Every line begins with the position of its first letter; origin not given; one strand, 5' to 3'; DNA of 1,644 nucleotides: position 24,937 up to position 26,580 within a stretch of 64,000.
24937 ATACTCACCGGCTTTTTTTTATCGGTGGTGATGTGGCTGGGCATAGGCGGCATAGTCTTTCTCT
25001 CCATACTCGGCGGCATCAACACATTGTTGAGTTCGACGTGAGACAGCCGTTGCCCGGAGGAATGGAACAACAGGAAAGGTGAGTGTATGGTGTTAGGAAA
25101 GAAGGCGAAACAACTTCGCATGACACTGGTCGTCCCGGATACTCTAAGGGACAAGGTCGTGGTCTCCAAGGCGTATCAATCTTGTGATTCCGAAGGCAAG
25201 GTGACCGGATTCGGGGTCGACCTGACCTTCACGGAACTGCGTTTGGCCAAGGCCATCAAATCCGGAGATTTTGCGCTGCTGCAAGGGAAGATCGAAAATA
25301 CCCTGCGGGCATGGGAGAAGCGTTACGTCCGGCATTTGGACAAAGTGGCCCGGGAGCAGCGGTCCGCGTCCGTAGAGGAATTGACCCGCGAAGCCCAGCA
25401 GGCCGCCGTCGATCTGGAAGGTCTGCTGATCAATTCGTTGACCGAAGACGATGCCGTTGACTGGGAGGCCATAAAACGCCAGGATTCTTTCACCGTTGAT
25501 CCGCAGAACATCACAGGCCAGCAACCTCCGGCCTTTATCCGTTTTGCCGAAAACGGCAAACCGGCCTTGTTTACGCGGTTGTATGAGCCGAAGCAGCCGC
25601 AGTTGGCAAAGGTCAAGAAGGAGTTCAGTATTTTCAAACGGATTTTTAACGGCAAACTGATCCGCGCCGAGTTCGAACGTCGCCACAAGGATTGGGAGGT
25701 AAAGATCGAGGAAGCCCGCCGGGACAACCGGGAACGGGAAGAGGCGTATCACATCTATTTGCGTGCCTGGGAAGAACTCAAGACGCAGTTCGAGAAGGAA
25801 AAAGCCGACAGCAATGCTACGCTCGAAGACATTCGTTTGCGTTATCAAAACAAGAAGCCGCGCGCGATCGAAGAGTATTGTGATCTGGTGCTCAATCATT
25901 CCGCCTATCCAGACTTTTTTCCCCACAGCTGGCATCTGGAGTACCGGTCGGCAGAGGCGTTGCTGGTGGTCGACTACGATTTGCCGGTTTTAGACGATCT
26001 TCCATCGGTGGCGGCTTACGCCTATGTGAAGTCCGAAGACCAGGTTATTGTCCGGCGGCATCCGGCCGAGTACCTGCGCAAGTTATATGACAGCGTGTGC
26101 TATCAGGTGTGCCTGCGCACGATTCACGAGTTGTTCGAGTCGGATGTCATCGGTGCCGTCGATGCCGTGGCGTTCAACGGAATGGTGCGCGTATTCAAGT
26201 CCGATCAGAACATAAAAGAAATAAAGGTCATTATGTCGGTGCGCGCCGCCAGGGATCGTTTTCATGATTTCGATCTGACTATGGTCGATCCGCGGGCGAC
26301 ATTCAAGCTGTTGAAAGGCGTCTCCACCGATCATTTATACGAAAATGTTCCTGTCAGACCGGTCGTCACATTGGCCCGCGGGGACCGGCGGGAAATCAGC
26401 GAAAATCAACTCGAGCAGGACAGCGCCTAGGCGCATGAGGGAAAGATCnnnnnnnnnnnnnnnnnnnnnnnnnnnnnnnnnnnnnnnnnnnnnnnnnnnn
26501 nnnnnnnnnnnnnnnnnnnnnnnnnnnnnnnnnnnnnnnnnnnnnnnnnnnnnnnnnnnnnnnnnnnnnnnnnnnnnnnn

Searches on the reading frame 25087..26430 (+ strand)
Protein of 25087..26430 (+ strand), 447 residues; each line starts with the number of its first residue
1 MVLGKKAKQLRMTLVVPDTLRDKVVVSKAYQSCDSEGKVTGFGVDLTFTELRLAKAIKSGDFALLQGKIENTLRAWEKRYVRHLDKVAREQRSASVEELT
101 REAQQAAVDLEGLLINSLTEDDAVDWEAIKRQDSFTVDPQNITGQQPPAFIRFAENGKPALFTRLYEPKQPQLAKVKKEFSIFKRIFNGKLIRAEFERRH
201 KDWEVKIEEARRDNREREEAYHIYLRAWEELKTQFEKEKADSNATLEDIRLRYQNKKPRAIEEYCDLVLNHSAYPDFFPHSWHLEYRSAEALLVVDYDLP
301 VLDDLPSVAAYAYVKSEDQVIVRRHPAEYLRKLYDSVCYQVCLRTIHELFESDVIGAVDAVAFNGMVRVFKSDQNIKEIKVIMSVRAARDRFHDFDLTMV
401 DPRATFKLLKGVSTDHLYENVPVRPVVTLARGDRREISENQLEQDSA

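Call 3: search_protein_families(library=pfam, proteins=[window:25087-26430:+])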
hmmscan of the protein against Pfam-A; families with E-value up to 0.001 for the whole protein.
window:25087-26430:+ (447 aa): 0 families

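Call 7: search_protein_families(library=ncbifam, proteins=[window:25087-26430:+], max_evalue=0.01)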
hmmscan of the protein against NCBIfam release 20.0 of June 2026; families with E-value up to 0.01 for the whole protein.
window:25087-26430:+ (447 aa): 0 families

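Call 11: search_protein_families(library=padloc, proteins=[window:25087-26430:+], max_evalue=0.01)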
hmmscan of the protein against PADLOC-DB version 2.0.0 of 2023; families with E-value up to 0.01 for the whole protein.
window:25087-26430:+ (447 aa): 1 family
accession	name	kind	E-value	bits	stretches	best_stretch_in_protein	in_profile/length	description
PDLC03663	mREase_IV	-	9.9e-28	95.1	1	202-430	165-387/544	Type IV methyl-directed restriction enzyme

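Call 12: find_encoding_contigs(protein=window:25087-26430:+, flank=10000, max_places=6)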
Protein window:25087-26430:+ (447 aa): 24 contigs read that carry it; 1 place shown.
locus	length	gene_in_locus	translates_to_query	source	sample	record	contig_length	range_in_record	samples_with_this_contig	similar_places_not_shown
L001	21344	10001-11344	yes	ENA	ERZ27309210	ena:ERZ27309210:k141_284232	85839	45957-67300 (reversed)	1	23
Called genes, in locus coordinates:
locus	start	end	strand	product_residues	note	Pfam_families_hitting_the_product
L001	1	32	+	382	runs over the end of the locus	-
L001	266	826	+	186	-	PF01885:PTS_2-RNA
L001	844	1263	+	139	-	-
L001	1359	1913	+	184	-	-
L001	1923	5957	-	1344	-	-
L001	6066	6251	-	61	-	-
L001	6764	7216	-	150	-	-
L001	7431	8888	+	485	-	PF01139:RtcB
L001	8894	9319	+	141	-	PF01951:Archease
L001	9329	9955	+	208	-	-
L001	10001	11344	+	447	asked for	-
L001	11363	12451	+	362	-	PF00365:PFK, PF01513:NAD_kinase (weak)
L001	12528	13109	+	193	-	-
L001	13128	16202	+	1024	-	PF14559:TPR_19 (faint), PF13428:TPR_14 (faint), PF13181:TPR_8 (faint), PF07719:TPR_2 (faint), PF00515:TPR_1 (faint), PF13414:TPR_11 (faint)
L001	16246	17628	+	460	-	PF04191:PEMT (weak), PF04140:ICMT, PF01569:PAP2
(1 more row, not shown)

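Call 13: find_homologous_proteins(query=window:25087-26430:+)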
Query window:25087-26430:+ (447 aa): 97 proteins with E <= 0.001 among 8000 candidates.
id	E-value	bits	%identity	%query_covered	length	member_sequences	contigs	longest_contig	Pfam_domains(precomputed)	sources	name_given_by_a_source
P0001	2.3e-295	997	100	100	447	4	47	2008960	-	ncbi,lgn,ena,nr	ncbi:MAG: hypothetical protein H6756_00350 [Candidatus Omnitrophica bacterium]|nr:hypothetical prote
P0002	2.3e-231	786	77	100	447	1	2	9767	-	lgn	-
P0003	1.7e-217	741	72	98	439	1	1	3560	-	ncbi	-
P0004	8.8e-205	699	70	97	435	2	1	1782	-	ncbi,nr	ncbi:MAG: hypothetical protein K8I00_09725, partial [Candidatus Omnitrophica bacterium]|nr:hypotheti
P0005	3.1e-128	447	47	96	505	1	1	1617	PF04471.19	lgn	-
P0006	3.7e-124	433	46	96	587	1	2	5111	PF22722.3,PF04471.19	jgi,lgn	jgi:restriction system protein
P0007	5.2e-124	433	46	96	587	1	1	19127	PF22722.3,PF04471.19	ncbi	-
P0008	8.1e-124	432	47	96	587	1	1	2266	PF22722.3,PF04471.19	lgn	-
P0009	1.1e-123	432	47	96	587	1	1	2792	PF22722.3,PF04471.19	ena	-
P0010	3.3e-123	430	46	97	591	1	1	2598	PF22722.3,PF04471.19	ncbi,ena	-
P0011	1.7e-122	428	47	96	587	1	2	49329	PF22722.3,PF04471.19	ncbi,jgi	jgi:restriction system protein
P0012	2.1e-122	427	45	96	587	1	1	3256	PF22722.3,PF04471.19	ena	-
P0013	9.1e-122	425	46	96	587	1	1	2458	PF22722.3,PF04471.19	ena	-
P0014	1.6e-121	424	45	97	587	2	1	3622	PF22722.3,PF04471.19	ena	-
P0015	4.6e-121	423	46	96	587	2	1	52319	PF22722.3,PF04471.19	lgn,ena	-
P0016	5.4e-121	423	45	96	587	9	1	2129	PF22722.3,PF04471.19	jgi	jgi:restriction system protein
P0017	5.7e-121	423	45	96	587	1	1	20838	PF22722.3,PF04471.19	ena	-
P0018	7.0e-121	422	46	96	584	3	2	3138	PF22722.3,PF04471.19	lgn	-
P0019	8.7e-121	422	46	97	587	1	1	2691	PF22722.3,PF04471.19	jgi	-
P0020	2.6e-120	421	47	97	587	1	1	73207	PF22722.3,PF04471.19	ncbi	-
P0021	3.8e-120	420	46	96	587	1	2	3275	PF22722.3,PF04471.19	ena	-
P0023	1.5e-117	411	45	96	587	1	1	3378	PF22722.3,PF04471.19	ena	-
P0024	2.0e-117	411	43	96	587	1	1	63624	PF22722.3,PF04471.19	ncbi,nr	ncbi:MAG: restriction endonuclease [Desulfobacteraceae bacterium]|nr:restriction endonuclease [Desul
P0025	2.9e-117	410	44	96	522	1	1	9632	PF04471.19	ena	-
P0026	3.6e-117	410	45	95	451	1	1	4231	-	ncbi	-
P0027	4.1e-117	410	46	96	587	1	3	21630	PF22722.3,PF04471.19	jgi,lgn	jgi:restriction system protein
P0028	8.0e-116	406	45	96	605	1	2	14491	PF22722.3,PF04471.19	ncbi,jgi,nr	ncbi:MAG: restriction endonuclease [Deltaproteobacteria bacterium]|nr:restriction endonuclease [Delt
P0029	1.7e-115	405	45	95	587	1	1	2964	PF22722.3,PF04471.19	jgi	jgi:restriction system protein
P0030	1.7e-115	405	44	97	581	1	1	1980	PF22722.3,PF04471.19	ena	-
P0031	3.7e-115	404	42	98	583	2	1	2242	PF22722.3,PF04471.19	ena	-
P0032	6.3e-115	403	43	97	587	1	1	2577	PF22722.3,PF04471.19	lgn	-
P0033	1.2e-114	402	45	96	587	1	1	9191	PF22722.3,PF04471.19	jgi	-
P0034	1.5e-114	402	44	96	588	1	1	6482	PF22722.3,PF04471.19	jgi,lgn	-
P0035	3.5e-114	400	44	95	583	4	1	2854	PF22722.3,PF04471.19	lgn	-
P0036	9.0e-114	399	43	97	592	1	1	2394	PF22722.3,PF04471.19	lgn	-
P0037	1.1e-113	399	44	96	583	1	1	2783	PF22722.3,PF04471.19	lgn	-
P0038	3.2e-113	397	43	96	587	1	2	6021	PF22722.3,PF04471.19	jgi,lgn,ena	-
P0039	3.7e-113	397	43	94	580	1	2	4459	PF22722.3,PF04471.19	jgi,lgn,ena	-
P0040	1.8e-112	395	45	96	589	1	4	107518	PF22722.3,PF04471.19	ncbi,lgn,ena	-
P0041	4.8e-112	393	44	96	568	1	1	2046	PF22722.3,PF04471.19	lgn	-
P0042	5.5e-112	393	44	96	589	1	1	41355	PF22722.3,PF04471.19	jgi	jgi:restriction system protein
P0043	4.4e-111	390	43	97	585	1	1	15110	PF22722.3,PF04471.19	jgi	jgi:restriction system protein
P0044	9.3e-111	389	42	96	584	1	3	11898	PF22722.3,PF04471.19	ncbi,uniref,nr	ncbi:MAG: restriction endonuclease [Candidatus Eisenbacteria bacterium]|uniref:Restriction endonucle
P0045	9.3e-111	389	42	97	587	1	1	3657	PF22722.3,PF04471.19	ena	-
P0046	1.0e-110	389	44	94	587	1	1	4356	PF22722.3,PF04471.19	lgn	-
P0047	1.5e-110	388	41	97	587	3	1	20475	PF22722.3,PF04471.19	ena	-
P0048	1.8e-109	385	45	93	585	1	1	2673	PF22722.3,PF04471.19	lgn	-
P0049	2.0e-109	385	42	96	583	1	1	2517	PF22722.3,PF04471.19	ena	-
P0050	2.1e-103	365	39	96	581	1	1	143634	PF22722.3,PF04471.19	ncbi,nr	ncbi:restriction endonuclease [Pontiellaceae bacterium B1224]|nr:restriction endonuclease [Pontiella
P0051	4.8e-100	354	41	96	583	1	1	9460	PF22722.3,PF04471.19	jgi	jgi:restriction system protein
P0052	1.2e-99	352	41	95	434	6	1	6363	-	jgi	jgi:restriction system protein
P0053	5.7e-99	350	38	98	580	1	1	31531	PF22722.3,PF04471.19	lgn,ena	-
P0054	4.4e-98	347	39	97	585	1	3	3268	PF22722.3,PF04471.19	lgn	-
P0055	5.2e-92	327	37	94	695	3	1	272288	PF22722.3,PF04471.19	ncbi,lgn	-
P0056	2.8e-90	322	40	95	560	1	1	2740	PF22722.3,PF04471.19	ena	-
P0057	7.8e-87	310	38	87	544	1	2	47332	PF22722.3,PF04471.19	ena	-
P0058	4.9e-82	294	44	76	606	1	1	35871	PF22722.3,PF04471.19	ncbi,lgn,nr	ncbi:MAG: restriction endonuclease [Sedimentisphaerales bacterium]|nr:restriction endonuclease [Sedi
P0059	2.3e-72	263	48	59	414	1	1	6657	PF22722.3,PF04471.19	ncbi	-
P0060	6.6e-64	235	47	54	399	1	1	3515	PF22722.3,PF04471.19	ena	-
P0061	4.0e-61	226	46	51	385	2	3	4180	PF22722.3,PF04471.19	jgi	jgi:restriction system protein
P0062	8.3e-61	224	36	81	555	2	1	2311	PF22722.3,PF04471.19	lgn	-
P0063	9.5e-61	224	33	92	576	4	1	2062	PF22722.3,PF04471.19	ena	-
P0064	4.0e-60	222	50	44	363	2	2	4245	PF22722.3,PF04471.19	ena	-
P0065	2.6e-57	213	35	83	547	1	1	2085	PF22722.3,PF04471.19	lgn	-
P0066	2.7e-57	213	35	83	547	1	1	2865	PF22722.3,PF04471.19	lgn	-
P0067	2.5e-55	206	49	43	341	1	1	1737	PF22722.3,PF04471.19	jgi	-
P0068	7.8e-54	202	32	90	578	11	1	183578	PF22722.3,PF04471.19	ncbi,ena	-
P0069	1.5e-51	194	31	92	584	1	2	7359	PF22722.3,PF04471.19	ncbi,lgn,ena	-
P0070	4.0e-51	193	29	94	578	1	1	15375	PF22722.3,PF04471.19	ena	-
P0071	2.0e-50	190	28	89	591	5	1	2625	PF22722.3,PF04471.19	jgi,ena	-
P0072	4.1e-50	189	34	93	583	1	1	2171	PF22722.3,PF04471.19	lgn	-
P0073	1.6e-49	187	28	89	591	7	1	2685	PF22722.3,PF04471.19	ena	-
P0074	7.7e-49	185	35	73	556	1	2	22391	PF22722.3,PF04471.19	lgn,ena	-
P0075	1.9e-48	184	29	89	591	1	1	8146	PF22722.3,PF04471.19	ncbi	-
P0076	2.1e-48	184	32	83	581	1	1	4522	PF22722.3,PF04471.19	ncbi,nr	ncbi:MAG: restriction endonuclease [Verrucomicrobiae bacterium]|nr:restriction endonuclease [Verruco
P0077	3.6e-48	183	36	78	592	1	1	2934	PF22722.3,PF04471.19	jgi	jgi:restriction system protein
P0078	3.3e-47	180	32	82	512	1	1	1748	PF22722.3,PF04471.19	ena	-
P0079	4.0e-47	179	28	89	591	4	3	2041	PF22722.3,PF04471.19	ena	-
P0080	1.1e-46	178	29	89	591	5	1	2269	PF22722.3,PF04471.19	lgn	-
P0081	7.6e-46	175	29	87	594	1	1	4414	PF22722.3,PF04471.19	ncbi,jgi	jgi:restriction system protein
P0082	1.2e-45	175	32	76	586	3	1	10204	PF22722.3,PF04471.19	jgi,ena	-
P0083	2.4e-45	174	28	89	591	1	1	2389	PF22722.3,PF04471.19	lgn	-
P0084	2.9e-45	173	32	90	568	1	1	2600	PF22722.3,PF04471.19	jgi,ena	-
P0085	8.9e-45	172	29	87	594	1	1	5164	PF22722.3,PF04471.19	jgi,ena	-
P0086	2.8e-44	170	29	91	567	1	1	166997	PF22722.3,PF04471.19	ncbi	-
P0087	4.6e-42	163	28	89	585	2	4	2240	PF22722.3,PF04471.19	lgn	-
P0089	5.7e-33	133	32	78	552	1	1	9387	PF22722.3,PF04471.19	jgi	jgi:restriction system protein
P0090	9.7e-32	129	31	78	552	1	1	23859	PF22722.3,PF04471.19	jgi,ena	jgi:restriction system protein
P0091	3.7e-30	124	31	78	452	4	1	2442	PF04471.19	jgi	jgi:restriction system protein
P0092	1.2e-29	122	28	79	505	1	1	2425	PF22722.3,PF04471.19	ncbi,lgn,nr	ncbi:MAG: restriction endonuclease [Ignavibacteria bacterium]|nr:restriction endonuclease [Ignavibac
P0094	9.2e-28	116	33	48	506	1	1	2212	PF22722.3,PF04471.19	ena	-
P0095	1.4e-27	115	38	41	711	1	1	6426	PF22722.3,PF04471.19,PF02342.24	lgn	-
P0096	2.1e-27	114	28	79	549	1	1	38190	PF22722.3,PF04471.19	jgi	jgi:restriction system protein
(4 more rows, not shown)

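Call 15: find_encoding_contigs(protein=P0002, flank=10000, max_places=3)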
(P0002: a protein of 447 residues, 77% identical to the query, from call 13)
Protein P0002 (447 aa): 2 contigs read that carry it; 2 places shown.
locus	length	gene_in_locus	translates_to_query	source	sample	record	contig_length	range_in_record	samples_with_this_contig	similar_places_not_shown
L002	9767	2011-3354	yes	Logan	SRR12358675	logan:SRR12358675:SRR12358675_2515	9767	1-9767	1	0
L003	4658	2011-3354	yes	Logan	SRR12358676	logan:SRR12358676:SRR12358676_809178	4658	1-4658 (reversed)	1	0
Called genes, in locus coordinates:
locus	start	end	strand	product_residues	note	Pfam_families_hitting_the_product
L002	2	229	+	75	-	?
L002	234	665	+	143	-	PF01951:Archease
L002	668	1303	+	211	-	-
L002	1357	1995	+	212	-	-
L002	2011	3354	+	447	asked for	-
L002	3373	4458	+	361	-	PF00365:PFK, PF01513:NAD_kinase (weak)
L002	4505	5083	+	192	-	-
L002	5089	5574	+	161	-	PF12158:DUF3592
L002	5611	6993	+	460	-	PF06966:DUF1295 (weak), PF04191:PEMT (weak), PF04140:ICMT, PF01569:PAP2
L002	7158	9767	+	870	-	?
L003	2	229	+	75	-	?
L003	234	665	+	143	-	PF01951:Archease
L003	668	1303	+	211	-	-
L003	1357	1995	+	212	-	-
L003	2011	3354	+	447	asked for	-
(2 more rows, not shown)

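Call 16: find_encoding_contigs(protein=P0011, flank=8000, max_places=3)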
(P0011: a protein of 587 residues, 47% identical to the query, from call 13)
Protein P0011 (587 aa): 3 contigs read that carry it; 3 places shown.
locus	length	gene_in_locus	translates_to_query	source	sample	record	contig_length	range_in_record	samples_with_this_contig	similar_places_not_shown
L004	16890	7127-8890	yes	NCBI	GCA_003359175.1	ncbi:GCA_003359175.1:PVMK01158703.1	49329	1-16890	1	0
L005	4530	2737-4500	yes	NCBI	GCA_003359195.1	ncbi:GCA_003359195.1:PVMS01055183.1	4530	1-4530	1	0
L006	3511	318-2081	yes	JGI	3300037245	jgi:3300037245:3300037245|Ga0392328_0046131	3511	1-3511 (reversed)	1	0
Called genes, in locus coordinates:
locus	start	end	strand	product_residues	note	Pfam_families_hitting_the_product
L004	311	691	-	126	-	PF00903:Glyoxalase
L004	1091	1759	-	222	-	PF16912:Glu_dehyd_C (weak), PF00107:ADH_zinc_N, PF13602:ADH_zinc_N_2 (weak)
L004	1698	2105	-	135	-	PF08240:ADH_N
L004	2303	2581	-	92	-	PF01791:DeoC (weak)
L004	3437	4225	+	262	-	PF00497:SBP_bac_3, PF10613:Lig_chan-Glu_bd (weak)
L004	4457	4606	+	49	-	-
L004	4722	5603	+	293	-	-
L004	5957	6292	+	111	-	-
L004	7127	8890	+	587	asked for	PF04471:Mrr_cat, PF22722:NA-iREase1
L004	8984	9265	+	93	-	PF04365:BrnT_toxin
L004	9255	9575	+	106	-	-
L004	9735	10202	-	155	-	PF01025:GrpE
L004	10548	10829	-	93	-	-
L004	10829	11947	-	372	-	-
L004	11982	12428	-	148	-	-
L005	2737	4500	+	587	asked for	PF04471:Mrr_cat, PF22722:NA-iREase1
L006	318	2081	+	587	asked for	PF04471:Mrr_cat, PF22722:NA-iREase1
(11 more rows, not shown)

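Call 17: search_protein_families(library=pfam, proteins=[P0011, P0005, P0002, P0026, P0052, window:25087-26430:+], max_evalue=1)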
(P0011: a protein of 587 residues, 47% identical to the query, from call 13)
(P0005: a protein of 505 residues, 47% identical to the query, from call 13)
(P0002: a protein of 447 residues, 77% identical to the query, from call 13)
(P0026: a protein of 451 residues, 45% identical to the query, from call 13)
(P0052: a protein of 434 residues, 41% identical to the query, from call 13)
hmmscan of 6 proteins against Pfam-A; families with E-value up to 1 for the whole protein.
P0011 (587 aa): 4 families
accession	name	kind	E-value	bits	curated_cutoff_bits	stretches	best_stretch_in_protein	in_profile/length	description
PF04471.18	Mrr_cat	-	1.7e-31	109.1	21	1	451-567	2-115/115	Restriction endonuclease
PF22722.2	NA-iREase1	-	1e-09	38.8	27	1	459-560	2-101/106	NACHT-associated inactive Restriction Endonuclease 1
PF09893.14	DUF2120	-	0.0026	18.2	25.3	1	54-128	20-92/136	Uncharacterized protein conserved in archaea (DUF2120)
PF01609.27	DDE_Tnp_1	-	0.24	11.5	23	1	55-91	152-188/200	Transposase DDE domain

P0005 (505 aa): 3 families
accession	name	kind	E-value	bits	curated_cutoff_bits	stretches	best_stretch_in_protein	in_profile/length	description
PF04471.18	Mrr_cat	-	1.4e-06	28.8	21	1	451-497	2-44/115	Restriction endonuclease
PF09893.14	DUF2120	-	0.0012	19.3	25.3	1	54-128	20-92/136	Uncharacterized protein conserved in archaea (DUF2120)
PF13931.11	Microtub_bind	-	0.49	11.4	25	0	63-133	29-98/138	Kinesin-associated microtubule-binding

P0002 (447 aa): 0 families

P0026 (451 aa): 2 families
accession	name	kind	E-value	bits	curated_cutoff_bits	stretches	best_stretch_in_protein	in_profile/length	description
PF16240.10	DUF4899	-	0.015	14.9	25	1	17-96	76-152/283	Domain of unknown function (DUF4899)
PF09893.14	DUF2120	-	0.24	11.9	25.3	1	50-124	20-92/136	Uncharacterized protein conserved in archaea (DUF2120)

P0052 (434 aa): 0 families

window:25087-26430:+ (447 aa): 0 families

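Call 19: find_encoding_contigs(protein=P0052, flank=10000, max_places=4)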
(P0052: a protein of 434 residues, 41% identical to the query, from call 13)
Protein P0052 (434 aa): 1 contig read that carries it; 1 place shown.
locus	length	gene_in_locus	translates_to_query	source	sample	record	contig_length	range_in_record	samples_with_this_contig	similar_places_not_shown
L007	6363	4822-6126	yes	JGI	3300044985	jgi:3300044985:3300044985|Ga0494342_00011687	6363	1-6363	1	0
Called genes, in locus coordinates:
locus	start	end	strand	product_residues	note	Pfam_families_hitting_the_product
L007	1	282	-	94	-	?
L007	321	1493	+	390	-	PF25917:BSH_RND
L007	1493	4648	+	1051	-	PF00873:ACR_tran, PF02355:SecD_SecF_C (weak), PF03176:MMPL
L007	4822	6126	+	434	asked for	-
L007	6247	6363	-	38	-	?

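Call 20: find_encoding_contigs(protein=P0026, flank=10000, max_places=3)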
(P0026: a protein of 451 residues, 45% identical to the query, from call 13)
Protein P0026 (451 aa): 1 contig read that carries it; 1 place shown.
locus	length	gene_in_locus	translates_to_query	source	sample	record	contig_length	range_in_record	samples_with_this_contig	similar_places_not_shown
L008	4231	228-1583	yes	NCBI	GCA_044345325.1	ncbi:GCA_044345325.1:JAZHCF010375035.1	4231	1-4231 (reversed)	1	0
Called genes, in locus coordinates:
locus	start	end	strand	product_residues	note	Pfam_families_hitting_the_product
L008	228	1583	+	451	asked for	-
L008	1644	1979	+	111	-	PF04471:Mrr_cat, PF22722:NA-iREase1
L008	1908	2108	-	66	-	-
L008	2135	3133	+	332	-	PF00929:RNase_T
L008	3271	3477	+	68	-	PF04014:MazE_antitoxin (weak)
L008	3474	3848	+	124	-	PF01850:PIN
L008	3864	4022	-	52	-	-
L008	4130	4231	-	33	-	?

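Call 21: find_encoding_contigs(protein=P0003, flank=10000, max_places=3)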
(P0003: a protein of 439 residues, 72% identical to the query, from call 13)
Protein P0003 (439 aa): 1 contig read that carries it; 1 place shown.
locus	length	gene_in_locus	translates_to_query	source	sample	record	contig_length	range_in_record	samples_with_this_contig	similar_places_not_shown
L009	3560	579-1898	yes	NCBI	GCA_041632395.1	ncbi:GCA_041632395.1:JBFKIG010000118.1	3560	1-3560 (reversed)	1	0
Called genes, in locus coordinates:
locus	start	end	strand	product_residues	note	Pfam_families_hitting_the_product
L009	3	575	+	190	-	?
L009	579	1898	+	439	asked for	-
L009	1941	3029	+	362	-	PF00365:PFK, PF01513:NAD_kinase (weak)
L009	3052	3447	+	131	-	PF19581:Glyoxalase_7 (weak), PF00903:Glyoxalase, PF12681:Glyoxalase_2 (weak)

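Call 41: predict_structure(alignment_id=A1)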
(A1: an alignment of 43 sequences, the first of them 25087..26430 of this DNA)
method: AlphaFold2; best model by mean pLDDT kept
length: 447 residues; sequences in the alignment: 43
mean_pLDDT: 89.9   pTM: 0.71
mean pLDDT of the five models: 89.9, 89.4, 87.5, 85.9, 84.8
residues with pLDDT >= 90: 332; 70-90: 85; 50-70: 9; < 50: 21
segments of 3 or more residues with pLDDT < 50: 1-6, 433-447
pLDDT, mean of each block of 10 residues (from residue 1): 50 89 92 88 93 93 92 95 88 90 94 91 91 95 95 97 94 88 81 91 95 97 98 97 95 96 95 88 95 96 92 88 96 97 97 97 91 73 98 94 97 95 91 46 36
secondary structure, 60 per line:
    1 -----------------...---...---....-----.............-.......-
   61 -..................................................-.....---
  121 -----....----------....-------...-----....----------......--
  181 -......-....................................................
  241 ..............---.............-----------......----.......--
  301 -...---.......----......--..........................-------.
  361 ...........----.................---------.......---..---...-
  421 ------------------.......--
elements in order: E24-26 E30-33 E39-48 E53-59 H62-111 H113-117 H126-129 H140-143 E151-153 E159-162 H173-178 H182-187 H189-254 H258-270 E282-287 E292-298 E308-314 E319-324 H327-352 E360-371 E376-388 H389-392 H402-408 H439-445
